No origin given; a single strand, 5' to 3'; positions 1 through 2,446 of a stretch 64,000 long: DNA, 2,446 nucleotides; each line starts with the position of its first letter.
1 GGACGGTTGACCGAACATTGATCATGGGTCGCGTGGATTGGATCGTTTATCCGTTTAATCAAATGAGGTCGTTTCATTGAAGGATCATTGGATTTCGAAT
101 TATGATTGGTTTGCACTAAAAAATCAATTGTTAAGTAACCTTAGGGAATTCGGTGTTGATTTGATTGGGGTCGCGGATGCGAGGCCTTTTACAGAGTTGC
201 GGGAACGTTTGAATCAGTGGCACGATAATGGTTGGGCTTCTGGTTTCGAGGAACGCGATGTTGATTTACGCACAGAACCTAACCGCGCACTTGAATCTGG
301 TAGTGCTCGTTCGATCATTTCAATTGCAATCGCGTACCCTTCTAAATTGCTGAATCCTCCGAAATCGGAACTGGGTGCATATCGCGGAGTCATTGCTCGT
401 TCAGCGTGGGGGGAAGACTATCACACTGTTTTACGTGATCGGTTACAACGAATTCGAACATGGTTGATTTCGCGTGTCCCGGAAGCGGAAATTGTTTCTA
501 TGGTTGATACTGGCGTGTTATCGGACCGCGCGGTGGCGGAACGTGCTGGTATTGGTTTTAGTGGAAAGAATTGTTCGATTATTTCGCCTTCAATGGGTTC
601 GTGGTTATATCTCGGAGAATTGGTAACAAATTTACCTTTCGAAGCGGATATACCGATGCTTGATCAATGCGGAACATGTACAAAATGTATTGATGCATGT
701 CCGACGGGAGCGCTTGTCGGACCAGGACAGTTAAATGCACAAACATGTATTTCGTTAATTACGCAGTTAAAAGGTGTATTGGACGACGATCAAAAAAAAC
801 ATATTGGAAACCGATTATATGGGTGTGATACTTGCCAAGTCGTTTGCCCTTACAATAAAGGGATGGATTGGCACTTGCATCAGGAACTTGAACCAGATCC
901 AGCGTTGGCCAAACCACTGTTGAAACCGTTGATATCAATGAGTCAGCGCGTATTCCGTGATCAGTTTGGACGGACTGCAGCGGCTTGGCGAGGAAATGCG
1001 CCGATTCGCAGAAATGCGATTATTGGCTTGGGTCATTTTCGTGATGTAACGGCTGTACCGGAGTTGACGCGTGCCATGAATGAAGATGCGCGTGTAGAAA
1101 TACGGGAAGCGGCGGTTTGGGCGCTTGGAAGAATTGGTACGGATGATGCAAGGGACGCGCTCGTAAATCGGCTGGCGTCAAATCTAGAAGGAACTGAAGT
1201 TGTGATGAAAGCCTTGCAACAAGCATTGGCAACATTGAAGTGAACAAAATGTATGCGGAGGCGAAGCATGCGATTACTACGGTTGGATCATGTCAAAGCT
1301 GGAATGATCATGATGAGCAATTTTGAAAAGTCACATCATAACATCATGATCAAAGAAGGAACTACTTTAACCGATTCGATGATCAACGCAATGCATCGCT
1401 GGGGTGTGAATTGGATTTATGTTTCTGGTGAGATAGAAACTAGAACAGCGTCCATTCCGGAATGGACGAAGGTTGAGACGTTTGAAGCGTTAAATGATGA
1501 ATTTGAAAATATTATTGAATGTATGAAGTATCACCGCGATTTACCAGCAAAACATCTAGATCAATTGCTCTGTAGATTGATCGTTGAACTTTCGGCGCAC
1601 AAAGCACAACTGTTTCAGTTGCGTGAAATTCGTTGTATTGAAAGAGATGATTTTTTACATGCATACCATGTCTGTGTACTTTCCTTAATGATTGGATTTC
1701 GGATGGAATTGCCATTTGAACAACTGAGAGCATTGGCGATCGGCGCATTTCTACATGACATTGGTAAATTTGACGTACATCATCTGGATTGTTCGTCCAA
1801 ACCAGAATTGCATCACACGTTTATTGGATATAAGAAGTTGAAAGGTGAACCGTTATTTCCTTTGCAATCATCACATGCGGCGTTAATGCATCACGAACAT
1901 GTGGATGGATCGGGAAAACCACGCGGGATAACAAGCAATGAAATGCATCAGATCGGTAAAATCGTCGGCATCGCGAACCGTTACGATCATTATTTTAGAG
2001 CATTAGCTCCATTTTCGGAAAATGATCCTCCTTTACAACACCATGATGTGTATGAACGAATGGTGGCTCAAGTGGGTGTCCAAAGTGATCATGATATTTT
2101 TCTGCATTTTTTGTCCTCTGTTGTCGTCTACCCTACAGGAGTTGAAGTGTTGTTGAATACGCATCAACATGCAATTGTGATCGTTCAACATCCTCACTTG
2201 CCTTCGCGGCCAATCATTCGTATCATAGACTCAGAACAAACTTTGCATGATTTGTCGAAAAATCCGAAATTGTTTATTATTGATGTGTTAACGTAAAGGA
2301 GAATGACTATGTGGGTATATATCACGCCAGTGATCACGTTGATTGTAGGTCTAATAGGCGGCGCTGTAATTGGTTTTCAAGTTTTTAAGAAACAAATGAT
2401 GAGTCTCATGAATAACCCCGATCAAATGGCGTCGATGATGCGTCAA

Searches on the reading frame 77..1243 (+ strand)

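Call 32: search_protein_families(library=pfam, proteins=[window:77-1243:+], max_evalue=0.001)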
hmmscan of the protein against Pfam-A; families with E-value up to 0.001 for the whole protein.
window:77-1243:+ (388 aa): 9 families
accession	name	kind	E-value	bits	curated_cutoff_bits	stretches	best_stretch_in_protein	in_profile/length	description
PF13484.11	Fer4_16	-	7.8e-20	71.9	30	1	197-260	1-66/66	4Fe-4S double cluster binding domain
PF08331.15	QueG_DUF1730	-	1.9e-17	63.4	25.1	1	65-145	1-77/77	Epoxyqueuosine reductase QueG, DUF1730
PF13646.12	HEAT_2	-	9.5e-13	48.7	27.7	1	307-384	13-87/88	HEAT repeats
PF03130.22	HEAT_PBS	-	7.4e-10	38.8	20.9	1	342-367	1-26/27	PBS lyase HEAT-like repeat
PF13187.11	Fer4_9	-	2.9e-05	24.4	27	0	195-212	34-51/52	4Fe-4S dicluster domain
PF13237.11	Fer4_10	-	6.4e-05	23.3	25.5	0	195-210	6-21/53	4Fe-4S dicluster domain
PF13513.12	HEAT_EZ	-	0.0002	22.2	27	0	326-353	29-55/55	HEAT-like repeat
PF12838.12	Fer4_7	-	0.0003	21.7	27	1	197-260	1-51/52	4Fe-4S dicluster domain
PF25160.1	LdpA_Fe-S-bd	-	0.00039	20.6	27.6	0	241-261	22-42/49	LdpA Fe-S cluster-binding domain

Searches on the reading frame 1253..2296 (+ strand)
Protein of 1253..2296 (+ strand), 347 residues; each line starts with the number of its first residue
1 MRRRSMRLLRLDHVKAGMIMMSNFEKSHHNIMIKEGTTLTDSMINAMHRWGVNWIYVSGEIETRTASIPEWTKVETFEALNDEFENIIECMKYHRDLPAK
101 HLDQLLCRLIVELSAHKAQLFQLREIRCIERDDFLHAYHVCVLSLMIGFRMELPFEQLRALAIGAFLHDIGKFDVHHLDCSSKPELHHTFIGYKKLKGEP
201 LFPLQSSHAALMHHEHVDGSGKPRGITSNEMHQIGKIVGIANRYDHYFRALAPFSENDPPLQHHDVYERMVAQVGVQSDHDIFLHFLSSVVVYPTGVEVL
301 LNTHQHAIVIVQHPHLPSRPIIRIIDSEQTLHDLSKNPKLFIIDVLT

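Call 16: search_protein_families(library=pfam, proteins=[window:1253-2296:+], max_evalue=0.001)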
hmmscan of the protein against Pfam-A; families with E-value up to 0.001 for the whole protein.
window:1253-2296:+ (347 aa): 2 families
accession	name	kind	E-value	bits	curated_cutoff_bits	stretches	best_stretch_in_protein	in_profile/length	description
PF13487.12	HD_5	-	2.4e-09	37.6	27.2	1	203-250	95-142/170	HD domain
PF01966.28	HD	-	5.4e-08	33.6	22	1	136-245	4-114/116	HD domain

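Call 48: find_encoding_contigs(protein=window:1253-2296:+, flank=10000, max_places=2)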
Protein window:1253-2296:+ (347 aa): no gene with exactly this product is on record in the collection.
